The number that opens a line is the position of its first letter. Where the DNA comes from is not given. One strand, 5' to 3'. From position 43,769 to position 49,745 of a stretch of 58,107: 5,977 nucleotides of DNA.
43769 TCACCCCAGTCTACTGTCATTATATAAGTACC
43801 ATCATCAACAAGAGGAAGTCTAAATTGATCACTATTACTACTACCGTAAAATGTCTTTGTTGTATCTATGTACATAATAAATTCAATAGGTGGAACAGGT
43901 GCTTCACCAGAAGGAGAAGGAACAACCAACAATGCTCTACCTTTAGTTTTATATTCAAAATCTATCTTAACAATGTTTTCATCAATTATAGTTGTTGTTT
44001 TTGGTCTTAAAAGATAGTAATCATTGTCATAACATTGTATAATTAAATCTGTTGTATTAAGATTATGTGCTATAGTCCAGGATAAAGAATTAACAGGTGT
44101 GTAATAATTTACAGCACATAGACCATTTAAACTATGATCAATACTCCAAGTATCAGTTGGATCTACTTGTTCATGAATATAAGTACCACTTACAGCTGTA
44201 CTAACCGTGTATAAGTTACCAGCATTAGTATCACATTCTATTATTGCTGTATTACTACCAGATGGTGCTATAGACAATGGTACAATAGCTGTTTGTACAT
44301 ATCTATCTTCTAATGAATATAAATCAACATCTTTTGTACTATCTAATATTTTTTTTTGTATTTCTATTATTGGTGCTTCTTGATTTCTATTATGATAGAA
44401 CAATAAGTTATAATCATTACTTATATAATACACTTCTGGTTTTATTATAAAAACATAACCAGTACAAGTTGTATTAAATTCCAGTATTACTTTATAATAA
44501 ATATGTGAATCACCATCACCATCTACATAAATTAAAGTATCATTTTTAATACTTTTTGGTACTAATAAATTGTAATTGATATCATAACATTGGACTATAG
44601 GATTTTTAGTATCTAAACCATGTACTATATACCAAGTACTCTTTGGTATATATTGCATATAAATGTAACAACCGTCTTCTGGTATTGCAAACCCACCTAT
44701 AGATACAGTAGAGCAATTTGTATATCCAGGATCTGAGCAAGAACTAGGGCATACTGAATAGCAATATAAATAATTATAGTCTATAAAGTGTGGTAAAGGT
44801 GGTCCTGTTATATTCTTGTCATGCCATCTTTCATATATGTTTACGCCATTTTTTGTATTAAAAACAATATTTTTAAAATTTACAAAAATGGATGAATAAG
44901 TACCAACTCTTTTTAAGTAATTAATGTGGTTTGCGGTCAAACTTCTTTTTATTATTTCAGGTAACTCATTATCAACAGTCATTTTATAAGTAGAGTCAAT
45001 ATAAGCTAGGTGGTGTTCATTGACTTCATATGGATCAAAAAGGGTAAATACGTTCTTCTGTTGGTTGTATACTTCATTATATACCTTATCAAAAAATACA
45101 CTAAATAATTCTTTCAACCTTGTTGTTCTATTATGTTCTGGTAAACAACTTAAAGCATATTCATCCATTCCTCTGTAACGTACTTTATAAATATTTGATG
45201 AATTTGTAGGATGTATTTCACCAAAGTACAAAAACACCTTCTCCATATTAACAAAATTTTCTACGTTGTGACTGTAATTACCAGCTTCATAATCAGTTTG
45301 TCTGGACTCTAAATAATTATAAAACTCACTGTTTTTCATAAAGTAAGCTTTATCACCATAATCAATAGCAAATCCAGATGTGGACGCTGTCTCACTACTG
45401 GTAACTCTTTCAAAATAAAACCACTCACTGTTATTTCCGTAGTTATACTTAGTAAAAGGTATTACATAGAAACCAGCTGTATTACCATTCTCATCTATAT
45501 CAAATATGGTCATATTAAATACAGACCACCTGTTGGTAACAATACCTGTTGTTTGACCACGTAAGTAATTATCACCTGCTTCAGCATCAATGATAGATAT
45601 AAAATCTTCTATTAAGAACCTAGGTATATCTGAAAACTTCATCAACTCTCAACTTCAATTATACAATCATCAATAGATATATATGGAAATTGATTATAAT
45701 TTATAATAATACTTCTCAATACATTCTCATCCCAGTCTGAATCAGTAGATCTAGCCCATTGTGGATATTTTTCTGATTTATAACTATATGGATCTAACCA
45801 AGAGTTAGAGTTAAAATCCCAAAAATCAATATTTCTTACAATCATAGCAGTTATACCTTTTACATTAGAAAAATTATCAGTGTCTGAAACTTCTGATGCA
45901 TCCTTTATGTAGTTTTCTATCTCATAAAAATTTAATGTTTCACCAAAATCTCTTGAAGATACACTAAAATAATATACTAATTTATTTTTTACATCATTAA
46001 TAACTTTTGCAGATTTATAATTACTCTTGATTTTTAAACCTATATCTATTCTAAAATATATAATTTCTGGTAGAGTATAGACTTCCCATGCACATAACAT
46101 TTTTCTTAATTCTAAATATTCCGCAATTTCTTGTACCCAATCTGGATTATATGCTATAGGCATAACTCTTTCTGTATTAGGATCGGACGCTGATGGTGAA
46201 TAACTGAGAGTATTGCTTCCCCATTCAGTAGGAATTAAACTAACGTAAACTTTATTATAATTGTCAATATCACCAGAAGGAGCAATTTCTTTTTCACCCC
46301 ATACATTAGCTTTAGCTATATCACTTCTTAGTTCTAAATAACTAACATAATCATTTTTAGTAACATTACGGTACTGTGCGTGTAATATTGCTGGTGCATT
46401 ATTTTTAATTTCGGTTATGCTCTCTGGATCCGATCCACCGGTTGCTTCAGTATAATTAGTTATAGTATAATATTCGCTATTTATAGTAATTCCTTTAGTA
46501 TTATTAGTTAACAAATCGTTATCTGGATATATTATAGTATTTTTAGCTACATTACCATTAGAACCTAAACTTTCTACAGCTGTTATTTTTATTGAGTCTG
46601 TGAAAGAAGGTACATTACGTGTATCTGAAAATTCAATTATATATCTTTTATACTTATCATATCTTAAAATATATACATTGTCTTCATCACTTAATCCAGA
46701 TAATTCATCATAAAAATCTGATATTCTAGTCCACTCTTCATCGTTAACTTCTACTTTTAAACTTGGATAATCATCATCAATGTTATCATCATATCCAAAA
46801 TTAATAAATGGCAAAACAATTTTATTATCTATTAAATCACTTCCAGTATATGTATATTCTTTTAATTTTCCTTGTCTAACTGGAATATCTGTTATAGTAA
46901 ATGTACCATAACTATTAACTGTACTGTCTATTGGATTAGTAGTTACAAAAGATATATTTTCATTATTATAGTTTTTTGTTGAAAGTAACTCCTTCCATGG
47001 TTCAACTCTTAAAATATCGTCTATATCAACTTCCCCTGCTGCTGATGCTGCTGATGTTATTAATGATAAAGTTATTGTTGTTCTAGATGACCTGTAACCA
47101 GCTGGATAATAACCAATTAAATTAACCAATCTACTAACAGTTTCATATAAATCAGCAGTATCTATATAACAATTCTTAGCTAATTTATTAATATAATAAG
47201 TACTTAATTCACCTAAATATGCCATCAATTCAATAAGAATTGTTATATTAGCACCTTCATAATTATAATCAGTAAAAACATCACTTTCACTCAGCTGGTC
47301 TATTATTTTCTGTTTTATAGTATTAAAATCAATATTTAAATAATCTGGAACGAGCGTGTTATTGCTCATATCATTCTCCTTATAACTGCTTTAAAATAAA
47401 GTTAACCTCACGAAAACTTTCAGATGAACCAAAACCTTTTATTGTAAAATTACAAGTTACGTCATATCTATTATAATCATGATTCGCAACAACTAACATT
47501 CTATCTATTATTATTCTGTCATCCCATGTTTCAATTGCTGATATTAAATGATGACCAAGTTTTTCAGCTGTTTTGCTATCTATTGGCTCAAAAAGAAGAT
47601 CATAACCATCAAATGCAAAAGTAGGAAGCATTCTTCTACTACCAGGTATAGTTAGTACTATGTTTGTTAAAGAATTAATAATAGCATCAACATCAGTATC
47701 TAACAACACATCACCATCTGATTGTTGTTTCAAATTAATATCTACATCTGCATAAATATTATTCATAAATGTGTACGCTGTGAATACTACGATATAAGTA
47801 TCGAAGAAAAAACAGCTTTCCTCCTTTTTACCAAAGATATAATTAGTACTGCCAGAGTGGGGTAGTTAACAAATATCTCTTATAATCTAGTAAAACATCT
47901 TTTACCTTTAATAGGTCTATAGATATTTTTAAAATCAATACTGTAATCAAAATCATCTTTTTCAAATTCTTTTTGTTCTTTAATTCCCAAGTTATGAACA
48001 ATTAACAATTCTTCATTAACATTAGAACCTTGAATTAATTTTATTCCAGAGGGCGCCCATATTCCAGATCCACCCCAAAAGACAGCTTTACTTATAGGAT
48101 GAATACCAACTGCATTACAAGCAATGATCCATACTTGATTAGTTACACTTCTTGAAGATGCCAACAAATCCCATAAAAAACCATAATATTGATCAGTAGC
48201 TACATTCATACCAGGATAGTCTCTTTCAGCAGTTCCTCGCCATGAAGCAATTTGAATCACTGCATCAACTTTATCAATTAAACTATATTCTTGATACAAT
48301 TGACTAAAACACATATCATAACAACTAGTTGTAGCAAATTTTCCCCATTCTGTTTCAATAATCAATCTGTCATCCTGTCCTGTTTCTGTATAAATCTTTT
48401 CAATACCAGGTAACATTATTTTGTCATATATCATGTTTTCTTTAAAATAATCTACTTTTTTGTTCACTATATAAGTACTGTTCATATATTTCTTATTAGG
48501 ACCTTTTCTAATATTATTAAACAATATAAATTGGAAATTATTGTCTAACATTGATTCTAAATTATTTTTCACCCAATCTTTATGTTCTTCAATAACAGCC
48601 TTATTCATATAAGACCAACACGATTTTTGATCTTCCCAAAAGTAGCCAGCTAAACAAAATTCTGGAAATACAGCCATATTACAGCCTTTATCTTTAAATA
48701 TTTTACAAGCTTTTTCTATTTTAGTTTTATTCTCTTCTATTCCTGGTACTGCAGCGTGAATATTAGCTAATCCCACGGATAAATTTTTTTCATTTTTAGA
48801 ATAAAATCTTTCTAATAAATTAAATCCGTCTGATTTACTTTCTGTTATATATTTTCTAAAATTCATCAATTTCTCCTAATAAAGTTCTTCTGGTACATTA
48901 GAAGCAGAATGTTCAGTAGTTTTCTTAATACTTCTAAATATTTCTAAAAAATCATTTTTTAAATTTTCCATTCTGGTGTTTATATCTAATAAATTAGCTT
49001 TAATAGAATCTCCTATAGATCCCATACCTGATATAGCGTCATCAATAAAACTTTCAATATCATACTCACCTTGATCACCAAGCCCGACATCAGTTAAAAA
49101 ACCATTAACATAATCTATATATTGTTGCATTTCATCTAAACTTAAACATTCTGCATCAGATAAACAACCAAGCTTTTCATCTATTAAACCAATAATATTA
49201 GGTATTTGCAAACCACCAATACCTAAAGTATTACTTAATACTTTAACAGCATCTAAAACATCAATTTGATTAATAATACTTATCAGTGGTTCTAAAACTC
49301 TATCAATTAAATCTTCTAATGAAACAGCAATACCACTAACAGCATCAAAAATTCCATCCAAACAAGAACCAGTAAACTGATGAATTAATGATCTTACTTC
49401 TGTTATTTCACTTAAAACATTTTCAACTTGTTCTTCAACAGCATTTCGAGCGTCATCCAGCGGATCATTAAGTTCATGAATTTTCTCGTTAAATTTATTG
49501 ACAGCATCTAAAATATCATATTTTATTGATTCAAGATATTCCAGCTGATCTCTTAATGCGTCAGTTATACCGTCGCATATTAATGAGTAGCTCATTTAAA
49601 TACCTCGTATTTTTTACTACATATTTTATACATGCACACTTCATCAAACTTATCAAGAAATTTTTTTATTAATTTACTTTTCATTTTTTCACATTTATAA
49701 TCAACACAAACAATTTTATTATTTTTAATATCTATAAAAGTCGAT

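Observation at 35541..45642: Two giant fibre/baseplate genes share an apparently identical 1,724-bp 5' module but carry different receptor-binding ends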

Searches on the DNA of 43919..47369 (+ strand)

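Call 9: search_dna_similar(query=window:43919-47369:+, collection=phages, mode=distant, max_rows=20)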
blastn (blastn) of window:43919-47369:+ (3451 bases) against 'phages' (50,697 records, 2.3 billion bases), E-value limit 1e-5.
No match.

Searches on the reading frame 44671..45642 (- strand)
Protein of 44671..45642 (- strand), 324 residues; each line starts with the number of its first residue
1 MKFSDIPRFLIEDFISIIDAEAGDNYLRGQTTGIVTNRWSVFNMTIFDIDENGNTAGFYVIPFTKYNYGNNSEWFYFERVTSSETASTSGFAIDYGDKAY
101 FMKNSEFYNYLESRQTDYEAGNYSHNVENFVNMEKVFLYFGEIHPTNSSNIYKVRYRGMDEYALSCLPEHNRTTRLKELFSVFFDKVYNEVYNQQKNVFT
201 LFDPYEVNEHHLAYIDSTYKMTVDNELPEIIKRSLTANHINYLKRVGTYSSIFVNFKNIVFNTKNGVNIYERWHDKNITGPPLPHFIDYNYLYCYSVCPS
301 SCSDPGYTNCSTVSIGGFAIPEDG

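Call 44: search_solved_structures(query=A3, max_evalue=10, show_alignments=3)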
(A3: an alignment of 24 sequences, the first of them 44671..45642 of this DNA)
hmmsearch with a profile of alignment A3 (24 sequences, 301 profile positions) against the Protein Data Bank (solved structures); distinct sequences matched with E-value up to 10: 7.
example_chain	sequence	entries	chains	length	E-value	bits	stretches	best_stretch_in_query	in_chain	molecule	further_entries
8kea_c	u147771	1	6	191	4.4e-05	26.6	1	168-252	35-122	wedge protein gp32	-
8cwy_A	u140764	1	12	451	0.047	16.7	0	222-240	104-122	T32-15-1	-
8cws_A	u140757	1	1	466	0.083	15.9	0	222-240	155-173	F4132-2 Chain A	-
6u5b_0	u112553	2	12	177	0.22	14.5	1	191-244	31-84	Tri2 PA0619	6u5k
5cwb_A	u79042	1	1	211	0.22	14.5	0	216-240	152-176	Designed helical repeat protein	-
7mwr_B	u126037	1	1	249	0.56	13.1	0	204-245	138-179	LHD101B4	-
6vfi_A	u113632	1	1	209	1.8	11.5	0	226-246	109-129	O43_dn18A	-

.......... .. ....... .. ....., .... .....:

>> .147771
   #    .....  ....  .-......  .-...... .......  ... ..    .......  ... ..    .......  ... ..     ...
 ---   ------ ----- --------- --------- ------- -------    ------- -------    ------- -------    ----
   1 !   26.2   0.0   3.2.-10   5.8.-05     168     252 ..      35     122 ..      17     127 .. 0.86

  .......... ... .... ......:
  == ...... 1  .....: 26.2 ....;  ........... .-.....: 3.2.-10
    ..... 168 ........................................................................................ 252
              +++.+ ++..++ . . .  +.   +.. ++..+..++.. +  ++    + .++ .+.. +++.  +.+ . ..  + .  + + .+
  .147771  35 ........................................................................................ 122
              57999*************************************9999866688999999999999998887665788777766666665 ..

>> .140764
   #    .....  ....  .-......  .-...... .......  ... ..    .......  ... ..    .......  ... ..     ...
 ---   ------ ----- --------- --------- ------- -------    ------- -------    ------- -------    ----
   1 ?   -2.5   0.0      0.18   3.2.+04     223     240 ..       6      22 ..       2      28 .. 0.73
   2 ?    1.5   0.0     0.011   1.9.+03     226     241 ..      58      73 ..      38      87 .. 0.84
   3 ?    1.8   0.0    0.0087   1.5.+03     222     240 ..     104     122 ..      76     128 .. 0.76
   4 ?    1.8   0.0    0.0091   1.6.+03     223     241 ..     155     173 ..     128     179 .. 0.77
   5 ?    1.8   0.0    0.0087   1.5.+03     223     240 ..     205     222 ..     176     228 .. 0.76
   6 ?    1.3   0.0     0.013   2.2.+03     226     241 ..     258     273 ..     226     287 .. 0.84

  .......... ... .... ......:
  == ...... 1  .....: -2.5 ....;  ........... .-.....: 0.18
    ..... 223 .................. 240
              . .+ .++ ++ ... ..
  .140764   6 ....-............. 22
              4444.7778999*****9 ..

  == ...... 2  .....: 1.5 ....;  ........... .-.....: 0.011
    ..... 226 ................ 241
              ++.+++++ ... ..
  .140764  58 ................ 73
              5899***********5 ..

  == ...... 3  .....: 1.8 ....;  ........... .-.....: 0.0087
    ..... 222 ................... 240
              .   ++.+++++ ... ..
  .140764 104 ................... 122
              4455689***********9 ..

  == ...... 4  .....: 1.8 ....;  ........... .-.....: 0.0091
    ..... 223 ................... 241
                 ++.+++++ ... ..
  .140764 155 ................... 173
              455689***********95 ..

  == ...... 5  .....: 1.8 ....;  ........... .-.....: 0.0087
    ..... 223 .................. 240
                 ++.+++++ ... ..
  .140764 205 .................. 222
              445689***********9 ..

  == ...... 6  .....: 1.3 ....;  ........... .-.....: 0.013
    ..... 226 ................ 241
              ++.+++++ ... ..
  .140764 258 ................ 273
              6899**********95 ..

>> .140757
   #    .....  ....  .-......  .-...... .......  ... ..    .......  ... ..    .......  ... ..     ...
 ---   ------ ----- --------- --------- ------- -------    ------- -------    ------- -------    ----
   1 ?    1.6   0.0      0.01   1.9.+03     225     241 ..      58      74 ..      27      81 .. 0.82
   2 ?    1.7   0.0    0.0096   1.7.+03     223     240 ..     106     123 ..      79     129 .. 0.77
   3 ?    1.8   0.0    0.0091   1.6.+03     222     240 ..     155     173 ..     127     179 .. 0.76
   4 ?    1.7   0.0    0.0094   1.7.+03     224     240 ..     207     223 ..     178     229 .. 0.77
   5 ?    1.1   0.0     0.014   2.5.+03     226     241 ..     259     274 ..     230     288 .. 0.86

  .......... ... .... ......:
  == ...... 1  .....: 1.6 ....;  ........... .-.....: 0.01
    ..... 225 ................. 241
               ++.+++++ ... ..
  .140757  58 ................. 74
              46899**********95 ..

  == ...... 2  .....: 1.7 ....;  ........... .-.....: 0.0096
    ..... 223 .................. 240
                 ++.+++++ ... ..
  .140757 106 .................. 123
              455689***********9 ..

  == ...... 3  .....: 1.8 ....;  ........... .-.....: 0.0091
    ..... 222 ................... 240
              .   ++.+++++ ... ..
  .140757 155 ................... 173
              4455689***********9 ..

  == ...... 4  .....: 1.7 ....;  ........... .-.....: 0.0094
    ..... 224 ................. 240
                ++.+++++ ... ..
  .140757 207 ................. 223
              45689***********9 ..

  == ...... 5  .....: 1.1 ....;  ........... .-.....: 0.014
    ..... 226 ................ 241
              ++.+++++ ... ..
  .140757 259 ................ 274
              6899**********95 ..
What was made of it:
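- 43919..45642 (-): Repeat copy 1 (R): codons 1-574 of gene B. Holds the wedge N-core (aa 1-324) plus Ig-like repeats (aa 325-572). PDB profile hit to the A-1(L) gp32 wedge subunit at E=4.4e-5 and to pyocin Tri2 (call 44).
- The N-core profile hits PDB 8kea_c 'wedge protein gp32' at E=4.4e-5 and pyocin Tri2 PA0619 (call 44).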

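Call 48: predict_structure(alignment_id=A3)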
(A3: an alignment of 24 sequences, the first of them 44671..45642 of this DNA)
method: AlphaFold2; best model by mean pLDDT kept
length: 324 residues; sequences in the alignment: 24
mean_pLDDT: 72.1   pTM: 0.59
mean pLDDT of the five models: 72.1, 71.6, 71.5, 71.2, 66.7
residues with pLDDT >= 90: 52; 70-90: 138; 50-70: 89; < 50: 45
segments of 3 or more residues with pLDDT < 50: 23-37, 244-251, 303-305, 307-309, 311-324
pLDDT, mean of each block of 10 residues (from residue 1): 80 82 44 51 90 81 84 88 87 92 89 69 62 86 92 89 83 85 71 62 75 80 78 76 48 55 56 68 66 58 49 44 39
secondary structure, 60 per line:
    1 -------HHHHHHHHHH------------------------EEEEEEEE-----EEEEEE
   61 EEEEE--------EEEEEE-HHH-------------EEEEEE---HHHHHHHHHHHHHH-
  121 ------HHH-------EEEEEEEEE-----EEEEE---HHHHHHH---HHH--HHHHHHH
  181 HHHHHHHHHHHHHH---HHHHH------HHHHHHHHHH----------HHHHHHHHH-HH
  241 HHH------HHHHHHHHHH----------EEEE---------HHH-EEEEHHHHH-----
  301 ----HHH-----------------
elements in order: H8-17 E42-49 E55-65 E74-79 E97-102 H106-119 E137-145 E151-155 H159-165 H174-194 H198-202 H209-218 H229-237 H239-243 H250-259 E270-273 E287-290 H291-295

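Call 50: find_related_loci(query=A3, collection=viral_contigs, flank=10000)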
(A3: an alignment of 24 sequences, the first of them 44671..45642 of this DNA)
Query A3 (324 aa) in viral_contigs; peptide patterns used: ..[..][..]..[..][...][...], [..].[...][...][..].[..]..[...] (x = any residue, [..] = any of these).
115 stretches matched a pattern; 90 encode a relative of the query (tblastn E <= 1e-3); the best 80 are kept; 80 distinct loci.
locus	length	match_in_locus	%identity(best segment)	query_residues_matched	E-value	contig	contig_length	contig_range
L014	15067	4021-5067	35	2-321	5e-59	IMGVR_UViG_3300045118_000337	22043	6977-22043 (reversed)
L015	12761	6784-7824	36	1-321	3e-58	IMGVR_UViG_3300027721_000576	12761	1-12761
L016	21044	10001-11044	32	2-323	2e-51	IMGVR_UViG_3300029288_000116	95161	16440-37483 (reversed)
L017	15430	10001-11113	32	2-321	2e-49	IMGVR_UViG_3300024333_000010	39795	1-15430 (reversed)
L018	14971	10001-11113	32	2-321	2e-49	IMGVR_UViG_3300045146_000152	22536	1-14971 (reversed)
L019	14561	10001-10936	32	2-303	6e-45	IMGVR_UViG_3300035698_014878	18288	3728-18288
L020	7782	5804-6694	32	2-305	6e-45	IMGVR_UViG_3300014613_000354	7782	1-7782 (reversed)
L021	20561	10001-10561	44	96-291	1e-43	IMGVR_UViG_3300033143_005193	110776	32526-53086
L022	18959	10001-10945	34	2-318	5e-43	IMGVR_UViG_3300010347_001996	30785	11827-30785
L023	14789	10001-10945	34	2-318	5e-43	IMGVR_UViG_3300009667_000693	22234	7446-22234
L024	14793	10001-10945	34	2-318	5e-43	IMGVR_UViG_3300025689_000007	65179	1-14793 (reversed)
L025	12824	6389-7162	37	27-307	4e-43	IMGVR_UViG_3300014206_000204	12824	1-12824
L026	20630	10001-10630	37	96-297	8e-42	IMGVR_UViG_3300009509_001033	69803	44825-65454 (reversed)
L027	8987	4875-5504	37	96-297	7e-42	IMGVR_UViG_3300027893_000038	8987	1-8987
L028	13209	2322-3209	34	1-303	2e-41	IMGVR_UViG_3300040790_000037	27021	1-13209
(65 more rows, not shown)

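Call 51: fold_search(model_id=the predicted structure, library=pdb)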
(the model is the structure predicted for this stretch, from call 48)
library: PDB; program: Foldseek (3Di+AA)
matches with E <= 10: 185; with E <= 0.001: 0
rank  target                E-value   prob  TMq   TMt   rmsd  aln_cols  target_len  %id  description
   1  9gtp_A                5.7e-02  0.97  0.23  0.37   7.4       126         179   17  Cryo-EM structure of a contractile injection system in Streptomyces coelicolor, the baseplate complex in extended stat (released 2025-06-18)
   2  9gb2_M                7.5e-02  0.87  0.20  0.33   8.2       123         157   10  Extended phiCD508 baseplate (released 2025-03-26)
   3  6u5b_0                1.7e-01  0.92  0.21  0.38   5.9       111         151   19  CryoEM Structure of Pyocin R2 - precontracted - baseplate (released 2020-04-15)
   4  3b5m_A                5.7e-01  0.09  0.17  0.25  18.4       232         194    9  Crystal structure of conserved uncharacterized protein from Rhodopirellula baltica (released 2007-11-13)
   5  3h5c_B                6.0e-01  0.44  0.18  0.18   5.3       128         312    8  X-Ray Structure of Protein Z-Protein Z Inhibitor Complex (released 2010-04-28)
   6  2yt2_MODEL_1_A        6.3e-01  0.05  0.07  0.09  13.3        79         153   16  Solution structure of the chimera of the PTB domain of SNT-2 and 19-residue peptide (aa 1571-1589) of hALK (released 2008-04-08)
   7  4m5d_B                7.5e-01  0.06  0.12  0.19  17.3       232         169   10  Crystal structure of the Utp22 and Rrp7 complex from Saccharomyces cerevisiae (released 2013-11-06)
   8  3b5m_B                8.5e-01  0.08  0.17  0.24  19.6       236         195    6  Crystal structure of conserved uncharacterized protein from Rhodopirellula baltica (released 2007-11-13)
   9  6q12_A                1.3e+00  0.47  0.16  0.25   4.2       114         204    9  Structure of pro-Esp mutant- S66V (released 2019-08-14)
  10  1xhn_A                1.3e+00  0.09  0.17  0.27   7.3       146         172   10  The crystal structure of Cellular Repressor of E1A-stimulated Genes (CREG) (released 2005-11-15)
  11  3b5m_C                1.3e+00  0.07  0.17  0.26  17.9       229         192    8  Crystal structure of conserved uncharacterized protein from Rhodopirellula baltica (released 2007-11-13)
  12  8fny_C                1.4e+00  0.06  0.12  0.09  14.1       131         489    8  Nucleotide-bound structure of a functional construct of eukaryotic elongation factor 2 kinase. (released 2023-05-03)
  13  8fny_A                1.5e+00  0.06  0.12  0.09  14.2       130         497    8  Nucleotide-bound structure of a functional construct of eukaryotic elongation factor 2 kinase. (released 2023-05-03)
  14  3gu0                  1.5e+00  0.02  0.10  0.08  22.4       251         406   12  Promiscuous Substrate Recognition in Folding and Assembly Activities of the Trigger Factor Chaperone (released 2009-12-22)
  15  5cll_B                1.5e+00  0.01  0.08  0.11  16.7       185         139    7  Truncated Ran wild type in complex with GDP-BeF and RanBD1 (released 2015-09-09)
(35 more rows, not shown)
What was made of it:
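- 43919..45642 (-): Top Foldseek hits are contractile-injection baseplates (call 51).
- On gp7 / gpI / Tri2-type baseplate wedge subunit: The top three Foldseek hits are 9gtp_A, 9gb2_M and 6u5b_0 (baseplates), at probability 0.87-0.97 but E=0.06-0.17 and TM 0.2-0.4 (calls 48, 51).
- The top three Foldseek hits of the AF2 model are CIS/phage/pyocin baseplates, probability 0.87-0.97 (call 51).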

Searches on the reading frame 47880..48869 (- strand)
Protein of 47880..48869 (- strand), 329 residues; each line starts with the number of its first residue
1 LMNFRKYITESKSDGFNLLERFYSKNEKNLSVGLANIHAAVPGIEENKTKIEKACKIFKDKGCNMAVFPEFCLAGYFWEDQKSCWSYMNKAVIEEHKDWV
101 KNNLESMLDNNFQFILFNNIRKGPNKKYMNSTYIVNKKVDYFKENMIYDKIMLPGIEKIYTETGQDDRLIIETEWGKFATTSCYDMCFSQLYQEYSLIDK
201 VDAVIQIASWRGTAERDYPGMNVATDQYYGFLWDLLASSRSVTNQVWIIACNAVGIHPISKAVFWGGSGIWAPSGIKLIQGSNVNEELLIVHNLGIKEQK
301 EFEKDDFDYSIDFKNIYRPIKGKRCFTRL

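Call 7: search_protein_families(library=pfam, proteins=[window:47880-48869:-], max_evalue=0.01)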
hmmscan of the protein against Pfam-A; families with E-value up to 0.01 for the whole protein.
window:47880-48869:- (329 aa): 1 family
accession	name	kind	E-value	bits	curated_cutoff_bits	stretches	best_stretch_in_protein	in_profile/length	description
PF00795.27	CN_hydrolase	-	1.1e-18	68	23.2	1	44-291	14-244/256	Carbon-nitrogen hydrolase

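Call 8: search_protein_families(library=phrogs, proteins=[window:47880-48869:-], max_evalue=0.001)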
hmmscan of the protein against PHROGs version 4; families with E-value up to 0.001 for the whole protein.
window:47880-48869:- (329 aa): 1 family
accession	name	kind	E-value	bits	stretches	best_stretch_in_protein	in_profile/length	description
phrog_14201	-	unknown function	2.7e-06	28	1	45-301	16-241/258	-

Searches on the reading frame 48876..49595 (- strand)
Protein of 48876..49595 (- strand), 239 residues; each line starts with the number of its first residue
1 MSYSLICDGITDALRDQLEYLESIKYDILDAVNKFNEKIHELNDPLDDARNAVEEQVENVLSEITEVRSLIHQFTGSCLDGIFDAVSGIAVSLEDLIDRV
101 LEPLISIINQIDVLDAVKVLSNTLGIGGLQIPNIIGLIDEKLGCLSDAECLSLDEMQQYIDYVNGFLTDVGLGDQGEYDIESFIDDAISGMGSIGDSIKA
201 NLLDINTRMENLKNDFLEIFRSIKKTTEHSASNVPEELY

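Call 17: search_protein_families(library=pfam, proteins=[window:48876-49595:-], max_evalue=0.01)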
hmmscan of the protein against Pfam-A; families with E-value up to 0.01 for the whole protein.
window:48876-49595:- (239 aa): 3 families
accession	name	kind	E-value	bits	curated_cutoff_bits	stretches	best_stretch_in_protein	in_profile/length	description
PF04513.17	Baculo_PEP_C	-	1.6e-05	25.5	38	1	17-89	43-118/140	Baculovirus polyhedron envelope protein, PEP, C terminus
PF07889.17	DUF1664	-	0.0013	19.2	34.6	0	12-96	41-120/124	Protein of unknown function (DUF1664)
PF04108.17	ATG17_like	-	0.0027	17.7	43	0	10-218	36-141/355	Autophagy protein ATG17-like domain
